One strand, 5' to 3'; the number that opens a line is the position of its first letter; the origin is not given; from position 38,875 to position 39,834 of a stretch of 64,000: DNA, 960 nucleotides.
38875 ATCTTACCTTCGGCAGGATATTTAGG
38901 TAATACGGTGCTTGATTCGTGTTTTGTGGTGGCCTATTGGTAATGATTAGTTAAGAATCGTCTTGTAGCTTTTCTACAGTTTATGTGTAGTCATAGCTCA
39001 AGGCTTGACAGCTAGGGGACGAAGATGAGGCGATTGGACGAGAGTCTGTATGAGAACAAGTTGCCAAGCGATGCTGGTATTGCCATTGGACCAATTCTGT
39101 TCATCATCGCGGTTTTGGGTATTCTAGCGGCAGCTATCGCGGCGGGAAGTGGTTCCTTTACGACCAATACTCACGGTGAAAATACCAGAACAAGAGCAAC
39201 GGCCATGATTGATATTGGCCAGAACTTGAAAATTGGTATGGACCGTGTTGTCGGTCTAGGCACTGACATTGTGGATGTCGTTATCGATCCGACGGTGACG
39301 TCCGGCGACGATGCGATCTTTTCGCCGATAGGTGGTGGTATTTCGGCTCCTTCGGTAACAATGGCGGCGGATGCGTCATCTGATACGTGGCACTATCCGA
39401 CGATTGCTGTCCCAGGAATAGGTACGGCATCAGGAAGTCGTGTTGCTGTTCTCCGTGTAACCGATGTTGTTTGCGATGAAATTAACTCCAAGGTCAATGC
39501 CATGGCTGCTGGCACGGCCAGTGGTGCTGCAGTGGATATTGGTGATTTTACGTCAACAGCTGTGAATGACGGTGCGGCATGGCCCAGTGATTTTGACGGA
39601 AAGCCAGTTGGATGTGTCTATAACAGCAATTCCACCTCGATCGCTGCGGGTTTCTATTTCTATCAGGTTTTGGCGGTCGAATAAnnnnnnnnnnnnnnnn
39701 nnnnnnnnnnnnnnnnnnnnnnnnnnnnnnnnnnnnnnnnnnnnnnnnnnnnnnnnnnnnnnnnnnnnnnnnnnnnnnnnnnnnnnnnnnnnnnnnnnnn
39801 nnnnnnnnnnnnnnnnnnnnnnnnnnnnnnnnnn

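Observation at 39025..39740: Pilin-like protein with an atypical leader and the strongest terminator in the window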

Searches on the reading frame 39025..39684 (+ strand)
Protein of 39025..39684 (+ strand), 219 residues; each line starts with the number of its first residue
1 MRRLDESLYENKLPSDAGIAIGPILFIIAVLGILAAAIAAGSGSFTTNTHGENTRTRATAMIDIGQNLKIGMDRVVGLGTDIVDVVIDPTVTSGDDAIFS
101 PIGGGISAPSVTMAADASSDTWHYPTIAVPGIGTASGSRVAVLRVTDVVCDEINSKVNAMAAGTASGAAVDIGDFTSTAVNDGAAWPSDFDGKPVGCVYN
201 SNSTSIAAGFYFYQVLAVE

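Call 5: search_protein_families(library=pfam, proteins=[window:39025-39684:+], max_evalue=0.01)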
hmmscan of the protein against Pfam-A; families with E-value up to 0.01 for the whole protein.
window:39025-39684:+ (219 aa): 0 families

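Call 6: search_protein_families(library=ncbifam, proteins=[window:39025-39684:+], max_evalue=0.1)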
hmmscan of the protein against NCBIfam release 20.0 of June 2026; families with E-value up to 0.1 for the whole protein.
window:39025-39684:+ (219 aa): 1 family
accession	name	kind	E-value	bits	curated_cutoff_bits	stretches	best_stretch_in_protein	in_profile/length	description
NF053514.2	JUQZ_fam_ocin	equivalog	0.011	16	40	0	24-81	8-60/107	BLB8/JUQZ-1 family protein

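Call 7: search_solved_structures(query=window:39025-39684:+, max_evalue=10)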
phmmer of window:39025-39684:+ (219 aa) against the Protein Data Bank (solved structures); distinct sequences matched with E-value up to 10: 3.
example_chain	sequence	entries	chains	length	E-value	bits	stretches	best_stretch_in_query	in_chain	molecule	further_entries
5nl1_A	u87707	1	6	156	0.37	13.6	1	89-178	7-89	Talin-1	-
1sj7_A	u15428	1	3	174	0.49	13.2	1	89-178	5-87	Talin 1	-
7tgg_A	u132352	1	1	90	1.1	12.1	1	2-40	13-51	Geopilin domain 1 protein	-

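Call 9: find_homologous_proteins(query=window:39025-39684:+, max_evalue=0.01)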
Query window:39025-39684:+ (219 aa): 413 proteins with E <= 0.01 among 4574 candidates; the best 120 are listed.
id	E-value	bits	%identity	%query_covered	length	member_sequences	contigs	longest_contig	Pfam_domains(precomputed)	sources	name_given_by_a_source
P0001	4.8e-131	453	97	100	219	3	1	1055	-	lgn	-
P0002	1.8e-119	415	89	100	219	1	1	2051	-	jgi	jgi:hypothetical protein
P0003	2.9e-83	297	66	96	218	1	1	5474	-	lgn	-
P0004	4.4e-82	293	67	96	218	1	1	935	-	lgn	-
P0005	8.5e-81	289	66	95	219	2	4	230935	-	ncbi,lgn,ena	-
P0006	9.9e-80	285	63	100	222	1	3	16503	-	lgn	-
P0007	4.2e-79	283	63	96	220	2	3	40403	-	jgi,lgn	-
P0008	4.7e-79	283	66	96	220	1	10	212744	-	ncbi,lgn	-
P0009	8.8e-79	282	63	96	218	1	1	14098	-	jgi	-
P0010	1.1e-78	282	65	95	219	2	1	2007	-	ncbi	-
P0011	4.9e-77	276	67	94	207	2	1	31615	-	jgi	jgi:hypothetical protein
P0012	9.8e-76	272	63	95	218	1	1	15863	-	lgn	-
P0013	2.4e-75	271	59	100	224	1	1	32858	-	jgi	-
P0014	3.5e-75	270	64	95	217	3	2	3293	-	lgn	-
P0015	5.2e-75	270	62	96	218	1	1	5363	-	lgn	-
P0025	1.6e-71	258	62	92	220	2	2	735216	-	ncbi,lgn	-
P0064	7.6e-62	227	55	95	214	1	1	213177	-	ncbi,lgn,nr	ncbi:MAG: hypothetical protein GC131_08065 [Alphaproteobacteria bacterium]|nr:hypothetical protein [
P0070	3.0e-61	225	54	100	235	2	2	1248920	-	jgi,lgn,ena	-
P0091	9.0e-56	207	49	95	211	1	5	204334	-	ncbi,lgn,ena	-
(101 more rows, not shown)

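Call 16: find_encoding_contigs(protein=P0025, flank=10000, max_places=2)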
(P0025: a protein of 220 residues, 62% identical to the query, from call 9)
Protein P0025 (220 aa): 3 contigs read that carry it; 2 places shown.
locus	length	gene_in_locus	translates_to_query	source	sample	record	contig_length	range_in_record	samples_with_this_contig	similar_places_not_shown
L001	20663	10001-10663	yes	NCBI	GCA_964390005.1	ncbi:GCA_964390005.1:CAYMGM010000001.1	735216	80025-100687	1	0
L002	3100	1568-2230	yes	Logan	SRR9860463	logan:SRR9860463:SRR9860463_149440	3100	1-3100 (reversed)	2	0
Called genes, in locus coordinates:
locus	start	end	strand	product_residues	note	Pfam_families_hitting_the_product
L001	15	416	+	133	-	PF01648:ACPS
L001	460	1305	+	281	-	PF10502:Peptidase_S26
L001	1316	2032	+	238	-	PF14622:Ribonucleas_3_3, PF00636:Ribonuclease_3, PF00035:dsrm, PF14709:DND1_DSRM (weak)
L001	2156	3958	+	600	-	PF00263:Secretin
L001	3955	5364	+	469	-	PF15780:ASH (faint)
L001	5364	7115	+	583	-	PF00437:T2SSE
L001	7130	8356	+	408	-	PF00482:T2SSF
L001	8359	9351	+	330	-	-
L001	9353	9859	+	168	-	-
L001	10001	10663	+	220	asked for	-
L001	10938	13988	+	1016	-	-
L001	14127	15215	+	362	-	-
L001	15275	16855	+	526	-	-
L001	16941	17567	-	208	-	PF03551:PadR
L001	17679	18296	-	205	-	PF13302:Acetyltransf_3, PF13420:Acetyltransf_4, PF00583:Acetyltransf_1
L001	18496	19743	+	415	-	PF12838:Fer4_7 (faint), PF13183:Fer4_8 (faint), PF13534:Fer4_17 (faint), PF13746:Fer4_18 (faint), PF13237:Fer4_10 (faint), PF17179:Fer4_22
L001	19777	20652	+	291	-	PF00175:NAD_binding_1, PF10418:DHODB_Fe-S_bind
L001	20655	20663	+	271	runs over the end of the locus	PF01058:Oxidored_q6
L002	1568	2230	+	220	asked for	-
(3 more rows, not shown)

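Call 17: find_encoding_contigs(protein=P0070, flank=10000, max_places=1)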
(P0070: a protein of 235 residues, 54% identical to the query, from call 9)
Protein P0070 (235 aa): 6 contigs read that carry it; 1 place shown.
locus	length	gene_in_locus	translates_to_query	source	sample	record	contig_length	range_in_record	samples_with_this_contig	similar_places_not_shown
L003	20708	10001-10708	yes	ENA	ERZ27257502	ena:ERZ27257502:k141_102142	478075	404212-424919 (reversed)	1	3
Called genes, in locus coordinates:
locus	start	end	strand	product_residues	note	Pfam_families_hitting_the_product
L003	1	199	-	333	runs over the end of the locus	PF01073:3Beta_HSD, PF01370:Epimerase, PF02719:Polysacc_synt_2 (weak), PF04321:RmlD_sub_bind, PF05368:NmrA, PF07993:NAD_binding_4, PF13460:NAD_binding_10, PF16363:GDP_Man_Dehyd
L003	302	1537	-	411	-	PF02086:MethyltransfD12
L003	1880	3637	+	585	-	PF00263:Secretin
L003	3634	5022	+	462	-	PF15780:ASH (faint)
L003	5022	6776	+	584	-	PF00437:T2SSE, PF13481:AAA_25 (faint)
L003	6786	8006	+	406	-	PF00482:T2SSF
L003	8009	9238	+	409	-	-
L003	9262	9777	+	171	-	-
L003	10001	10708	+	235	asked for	-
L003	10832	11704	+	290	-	PF01063:Aminotran_4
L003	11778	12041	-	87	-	-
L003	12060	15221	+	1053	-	-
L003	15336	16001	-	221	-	-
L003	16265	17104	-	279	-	-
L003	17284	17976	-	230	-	PF13302:Acetyltransf_3, PF00583:Acetyltransf_1 (weak), PF13420:Acetyltransf_4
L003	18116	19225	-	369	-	PF00154:RecA_N, PF08423:Rad51, PF06745:ATPase, PF27531:MT3502_N, PF21096:RecA_C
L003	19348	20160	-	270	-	-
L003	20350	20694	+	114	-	PF01371:Trp_repressor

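Call 18: find_encoding_contigs(protein=P0091, flank=10000, max_places=1)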
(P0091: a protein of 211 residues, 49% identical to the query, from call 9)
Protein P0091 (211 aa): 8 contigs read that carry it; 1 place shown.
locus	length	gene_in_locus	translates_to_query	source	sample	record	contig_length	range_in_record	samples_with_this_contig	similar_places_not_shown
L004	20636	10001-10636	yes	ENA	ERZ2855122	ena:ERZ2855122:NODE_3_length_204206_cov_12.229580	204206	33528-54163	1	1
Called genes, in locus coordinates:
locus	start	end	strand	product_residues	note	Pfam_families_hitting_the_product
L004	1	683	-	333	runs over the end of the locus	PF01073:3Beta_HSD, PF01370:Epimerase, PF02719:Polysacc_synt_2, PF04321:RmlD_sub_bind, PF05368:NmrA, PF07993:NAD_binding_4, PF13460:NAD_binding_10, PF16363:GDP_Man_Dehyd, +1 more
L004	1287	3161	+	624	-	PF00263:Secretin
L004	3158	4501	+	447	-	PF15780:ASH (faint)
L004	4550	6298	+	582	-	PF00437:T2SSE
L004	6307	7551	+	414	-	PF00482:T2SSF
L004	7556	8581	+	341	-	-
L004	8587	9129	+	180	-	-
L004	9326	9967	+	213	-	-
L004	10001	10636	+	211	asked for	-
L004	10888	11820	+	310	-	PF02790:COX2_TM, PF00116:COX2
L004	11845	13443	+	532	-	PF00115:COX1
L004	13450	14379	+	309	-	PF01040:UbiA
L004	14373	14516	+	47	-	PF27516:YCO2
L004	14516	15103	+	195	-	PF04442:CtaG_Cox11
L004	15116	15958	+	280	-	PF00510:COX3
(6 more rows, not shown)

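Call 19: find_encoding_contigs(protein=P0064, flank=10000, max_places=1)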
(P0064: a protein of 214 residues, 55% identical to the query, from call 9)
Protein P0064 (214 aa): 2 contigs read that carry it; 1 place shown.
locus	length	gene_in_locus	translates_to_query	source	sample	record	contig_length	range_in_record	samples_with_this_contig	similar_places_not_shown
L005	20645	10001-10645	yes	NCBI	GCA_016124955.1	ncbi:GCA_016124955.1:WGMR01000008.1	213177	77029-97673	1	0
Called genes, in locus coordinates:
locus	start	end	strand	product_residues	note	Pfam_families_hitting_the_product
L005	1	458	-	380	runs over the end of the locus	PF13506:Glyco_transf_21, PF00535:Glycos_transf_2, PF13641:Glyco_tranf_2_3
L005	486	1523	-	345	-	PF01073:3Beta_HSD, PF01370:Epimerase, PF02719:Polysacc_synt_2, PF04321:RmlD_sub_bind, PF05368:NmrA, PF16363:GDP_Man_Dehyd, PF13460:NAD_binding_10, PF07993:NAD_binding_4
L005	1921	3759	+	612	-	PF00263:Secretin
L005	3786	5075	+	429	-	PF15780:ASH (faint)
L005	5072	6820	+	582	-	PF00437:T2SSE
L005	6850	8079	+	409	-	PF00482:T2SSF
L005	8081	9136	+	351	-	-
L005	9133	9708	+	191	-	-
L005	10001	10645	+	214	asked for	-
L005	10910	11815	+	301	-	PF02790:COX2_TM, PF00116:COX2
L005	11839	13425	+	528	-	PF00115:COX1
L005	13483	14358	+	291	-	PF01040:UbiA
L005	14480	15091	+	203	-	PF04442:CtaG_Cox11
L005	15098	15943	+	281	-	PF00510:COX3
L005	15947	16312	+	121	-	PF06170:DUF983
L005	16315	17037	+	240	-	PF02104:SURF1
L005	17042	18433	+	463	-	PF14821:Thr_synth_N, PF00291:PALP, PF24857:THR4_C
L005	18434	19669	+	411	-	PF00675:Peptidase_M16, PF05193:Peptidase_M16_C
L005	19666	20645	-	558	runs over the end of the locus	-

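Call 22: predict_structure(alignment_id=A1)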
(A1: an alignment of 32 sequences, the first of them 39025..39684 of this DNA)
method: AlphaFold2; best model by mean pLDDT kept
length: 219 residues; sequences in the alignment: 32
mean_pLDDT: 83.2   pTM: 0.69
mean pLDDT of the five models: 83.2, 83.2, 82.8, 82.6, 79.5
residues with pLDDT >= 90: 72; 70-90: 118; 50-70: 23; < 50: 6
segments of 3 or more residues with pLDDT < 50: 1-6
pLDDT, mean of each block of 10 residues (from residue 1): 47 59 90 82 61 87 93 91 86 89 89 87 89 81 92 91 81 83 83 91 87 91
secondary structure, 60 per line:
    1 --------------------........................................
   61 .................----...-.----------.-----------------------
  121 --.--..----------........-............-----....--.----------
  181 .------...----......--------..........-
elements in order: H21-77 E138-145 H147-158 H164-167 E195-200 E209-218

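Call 25: find_related_loci(query=A1, collection=genome_contigs, flank=10000)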
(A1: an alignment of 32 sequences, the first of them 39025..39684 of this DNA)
Query A1 (219 aa) in genome_contigs; peptide patterns used: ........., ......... (x = any residue, [..] = any of these).
230 stretches matched a pattern; 111 encode a relative of the query (tblastn E <= 1e-3); the best 80 are kept; 80 distinct loci.
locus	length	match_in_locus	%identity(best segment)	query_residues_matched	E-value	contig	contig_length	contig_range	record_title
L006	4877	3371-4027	100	1-219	6e-144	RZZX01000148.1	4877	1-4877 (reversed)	MAG: Bacteroidia bacterium isolate INTA.CYC.015 contig-100_16536, whole genome shotgun sequence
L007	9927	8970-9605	58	9-219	6e-80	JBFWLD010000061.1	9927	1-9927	MAG: Bdellovibrionales bacterium isolate CA_2019_NHSR_58 NODE_14328_length_9927_cov_3.351327_NHSR, whole genome shotgun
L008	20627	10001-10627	66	11-219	1e-76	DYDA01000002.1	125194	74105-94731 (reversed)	MAG TPA_asm: Micavibrio sp. isolate IMS_BF NODE_8_length_125199_cov_10.4146, whole genome shotgun sequence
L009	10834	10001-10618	58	13-219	4e-75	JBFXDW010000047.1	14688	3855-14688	MAG: Bdellovibrionales bacterium isolate CA_2019_TPIn_101 NODE_14177_length_14688_cov_5.468306_TPIn, whole genome shotgu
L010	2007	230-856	65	11-219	5e-75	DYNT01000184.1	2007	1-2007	MAG TPA_asm: Micavibrio aeruginosavorus isolate SulCav_GS09_5_53_9b SulCav_GS09_5_91372_length_2007_cov_5_139857, whole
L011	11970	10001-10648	58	1-219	3e-71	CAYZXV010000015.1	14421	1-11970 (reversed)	MAG TPA_asm: uncultured Rhodospirillaceae bacterium isolate binchicken_co245_130 genome assembly, contig: NODE_4640_leng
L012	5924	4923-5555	54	10-219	2e-69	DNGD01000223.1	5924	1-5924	MAG TPA_asm: Rhodospirillaceae bacterium isolate UBA8914 contig_114124, whole genome shotgun sequence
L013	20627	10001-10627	60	12-219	8e-67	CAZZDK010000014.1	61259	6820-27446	MAG TPA_asm: uncultured Rhodospirillaceae bacterium isolate SRP290908_co1_67 genome assembly, contig: NODE_470_length_61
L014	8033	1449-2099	52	6-219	2e-63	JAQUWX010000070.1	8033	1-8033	MAG: Alphaproteobacteria bacterium isolate STD2_20 NODE_36683_length_8033_cov_19.048065_Sandtown_D2, whole genome shotgu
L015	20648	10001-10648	54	10-219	1e-61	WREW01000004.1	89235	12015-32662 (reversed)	MAG: Alphaproteobacteria bacterium isolate Lab288P4bin16 Ga0123354_10000050, whole genome shotgun sequence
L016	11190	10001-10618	49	9-219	2e-60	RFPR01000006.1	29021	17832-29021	MAG: Proteobacteria bacterium isolate WB4_3_0938 contig_100_5, whole genome shotgun sequence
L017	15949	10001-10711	53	1-219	8e-59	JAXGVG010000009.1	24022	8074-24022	MAG: Alphaproteobacteria bacterium isolate AnMBR.bin438 bin438_9, whole genome shotgun sequence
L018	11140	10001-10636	56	8-219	1e-58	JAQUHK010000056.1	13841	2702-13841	MAG: Alphaproteobacteria bacterium isolate STCSWMC_35 NODE_12238_length_13841_cov_3.746026_ST_CSWMC, whole genome shotgu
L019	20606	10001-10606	62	18-219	1e-58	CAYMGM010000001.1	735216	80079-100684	MAG TPA_asm: uncultured Rhodospirillaceae bacterium isolate SRP216815_co1_251 genome assembly, contig: NODE_1_length_735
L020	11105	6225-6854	58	11-219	4e-58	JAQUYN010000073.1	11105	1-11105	MAG: Alphaproteobacteria bacterium isolate STD2_238 NODE_23051_length_11105_cov_3.737384_Sandtown_D2, whole genome shotg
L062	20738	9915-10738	34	3-217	2e-28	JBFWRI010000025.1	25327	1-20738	MAG: Bdellovibrionales bacterium isolate CA_2019_TPBF_202 NODE_9716_length_25327_cov_4.596786_TPBF, whole genome shotgun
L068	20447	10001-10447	38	12-154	2e-22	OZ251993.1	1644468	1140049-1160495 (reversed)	MAG: Alphaproteobacteria bacterium isolate 887504ca-fe67-4927-bce6-c462e6438046 genome assembly, chromosome: 1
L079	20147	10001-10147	55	1-47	1e-8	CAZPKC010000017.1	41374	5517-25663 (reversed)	MAG TPA_asm: uncultured Rhodospirillaceae bacterium isolate binchicken_co3_43 genome assembly, contig: NODE_2734_length_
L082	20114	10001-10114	58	10-47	1e-8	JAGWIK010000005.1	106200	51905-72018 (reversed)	MAG: Alphaproteobacteria bacterium isolate REEB112 contig-150_123, whole genome shotgun sequence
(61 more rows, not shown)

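Call 26: fold_search(model_id=the predicted structure, library=pdb)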
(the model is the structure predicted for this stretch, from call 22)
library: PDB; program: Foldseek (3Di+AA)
matches with E <= 10: 8; with E <= 0.001: 0
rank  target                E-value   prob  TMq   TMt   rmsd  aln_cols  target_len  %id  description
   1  7nxk_A                4.0e+00  0.02  0.15  0.11  11.1       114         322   11  Crystal structure of human Cdk12/Cyclin K in complex with the inhibitor BSJ-01-175 (released 2021-05-12)
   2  8qx4_A                5.9e+00  0.01  0.13  0.10  20.0       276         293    9  Sulfolobus acidocaldarius Archaellum filament. (released 2024-10-30)
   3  3gaq_A                6.6e+00  0.01  0.11  0.13  14.5       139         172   10  Female-specific Histamine-Binding Protein, D24R Mutant (released 2010-02-23)
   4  3q3j_A                7.1e+00  0.02  0.11  0.19   5.8        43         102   14  Crystal structure of plexin A2 RBD in complex with Rnd1 (released 2011-01-12)
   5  1ys4_A                8.0e+00  0.01  0.07  0.05   5.6        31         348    6  Structure of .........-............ Dehydrogenase from Methanococcus jannaschii (released 2005-11-01)
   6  3klh_A                8.0e+00  0.00  0.06  0.03  12.7        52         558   25  Crystal structure of AZT-Resistant HIV-1 Reverse Transcriptase crosslinked to post-translocation AZTMP-Terminated DNA  (released 2010-09-22)
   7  5xap                  9.7e+00  0.01  0.13  0.05  21.9       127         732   10  Crystal structure of SecDF in I form (C2 space group) (released 2017-05-17)
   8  4zfs_C                9.7e+00  0.00  0.06  0.06   7.5        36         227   11  Phototoxic Fluorescent Protein KillerOrange (released 2015-12-23)

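Call 32: search_protein_families(library=pfam, proteins=[L079:10667-11197:+, L079:9983-10657:+], max_evalue=0.01)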
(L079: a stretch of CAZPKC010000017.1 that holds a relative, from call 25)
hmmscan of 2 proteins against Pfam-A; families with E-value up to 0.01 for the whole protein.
L079:10667-11197:+ (176 aa): 2 families
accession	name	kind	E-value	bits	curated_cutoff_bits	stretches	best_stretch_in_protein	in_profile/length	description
PF01478.23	Peptidase_A24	-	8e-06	26.7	26.5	1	33-140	3-103/104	Type IV leader peptidase family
PF05038.18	Cytochrom_B558a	-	0.0089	16.1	25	0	61-121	24-80/184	Cytochrome Cytochrome b558 alpha-subunit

L079:9983-10657:+ (224 aa): 0 families

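Call 37: search_protein_families(library=pfam, proteins=[L068:1886-3844:+, L068:3841-5127:+, L068:5127-6926:+, L068:6892-8190:+, L068:8180-9208:+, L068:9205-9804:+, L068:12637-13389:+, L068:13392-13865:+, L068:13846-14838:-, L068:1053-1835:+], max_evalue=0.01)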
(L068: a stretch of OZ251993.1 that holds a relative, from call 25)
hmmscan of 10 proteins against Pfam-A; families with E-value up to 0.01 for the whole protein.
L068:1886-3844:+ (652 aa): 1 family
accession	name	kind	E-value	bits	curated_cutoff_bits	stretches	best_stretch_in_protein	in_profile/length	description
PF00263.26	Secretin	-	1.3e-14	54.6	27.5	1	385-561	2-169/169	Bacterial type II and III secretion system protein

L068:3841-5127:+ (428 aa): 4 families
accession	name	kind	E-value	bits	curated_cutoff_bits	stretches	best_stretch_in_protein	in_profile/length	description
PF15780.11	ASH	-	1.8e-11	44.5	27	1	167-251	9-88/98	Abnormal spindle-like microcephaly-assoc'd, ASPM-SPD-2-Hydin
PF22544.2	HYDIN_VesB_CFA65-like_Ig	-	1.5e-09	38.4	25.5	2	169-253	7-86/100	HYDIN/CFA65/VesB-like, Ig-like domain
PF22073.2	Cep192_D4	-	3.7e-08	34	35.5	1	168-254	7-95/112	Cep192 domain 4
PF11356.14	T2SSC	-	0.0062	16.8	27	0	274-388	29-141/141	Type II secretion system protein C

L068:5127-6926:+ (599 aa): 8 families
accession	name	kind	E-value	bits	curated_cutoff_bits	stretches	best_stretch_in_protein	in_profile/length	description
PF00437.27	T2SSE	-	6.3e-81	272.3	24.9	1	188-538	7-327/370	Type II/IV secretion system protein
PF13481.12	AAA_25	-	1.9e-05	24.8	27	1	315-348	19-52/195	AAA domain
PF25199.1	nSTAND_NTPase5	-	0.00019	21.7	34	1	324-374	36-87/145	Novel STAND NTPase 5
PF13191.12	AAA_16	-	0.0007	20.6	32.6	1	318-380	12-67/167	AAA ATPase domain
PF00005.33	ABC_tran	-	0.0015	19.5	25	1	322-360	4-42/137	ABC transporter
PF13401.12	AAA_22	-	0.0021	18.8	27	0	328-396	4-60/130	AAA domain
PF00004.35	AAA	-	0.0034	18.3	21.2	0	332-409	1-68/131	ATPase family associated with various cellular activities (AAA)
PF05845.17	PhnH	-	0.0034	17.6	25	0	183-248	24-85/188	Bacterial phosphonate metabolism protein (PhnH)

L068:6892-8190:+ (432 aa): 1 family
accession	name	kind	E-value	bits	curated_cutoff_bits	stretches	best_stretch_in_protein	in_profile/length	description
PF00482.28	T2SSF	-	2e-16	60.6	25.2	2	297-415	3-124/125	Type II secretion system (T2SS), protein F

L068:8180-9208:+ (342 aa): 0 families

L068:9205-9804:+ (199 aa): 0 families

L068:12637-13389:+ (250 aa): 0 families

L068:13392-13865:+ (157 aa): 1 family
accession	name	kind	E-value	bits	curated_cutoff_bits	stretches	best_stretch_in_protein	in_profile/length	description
PF01478.23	Peptidase_A24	-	2.2e-06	28.5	26.5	1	16-122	2-102/104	Type IV leader peptidase family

L068:13846-14838:- (330 aa): 2 families
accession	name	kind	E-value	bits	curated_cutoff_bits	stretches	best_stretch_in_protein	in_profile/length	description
PF02355.23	SecD_SecF_C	-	1.5e-66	223.9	20.5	1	134-314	7-187/189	Protein export membrane protein SecD/SecF, C-terminal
PF07549.19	Sec_GG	-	4.7e-07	29.6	20.3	1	55-76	1-22/28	SecD/SecF GG Motif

L068:1053-1835:+ (260 aa): 1 family
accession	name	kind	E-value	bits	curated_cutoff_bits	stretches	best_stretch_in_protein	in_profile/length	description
PF04333.18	MlaA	-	4.6e-71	239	25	1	41-241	2-194/195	MlaA lipoprotein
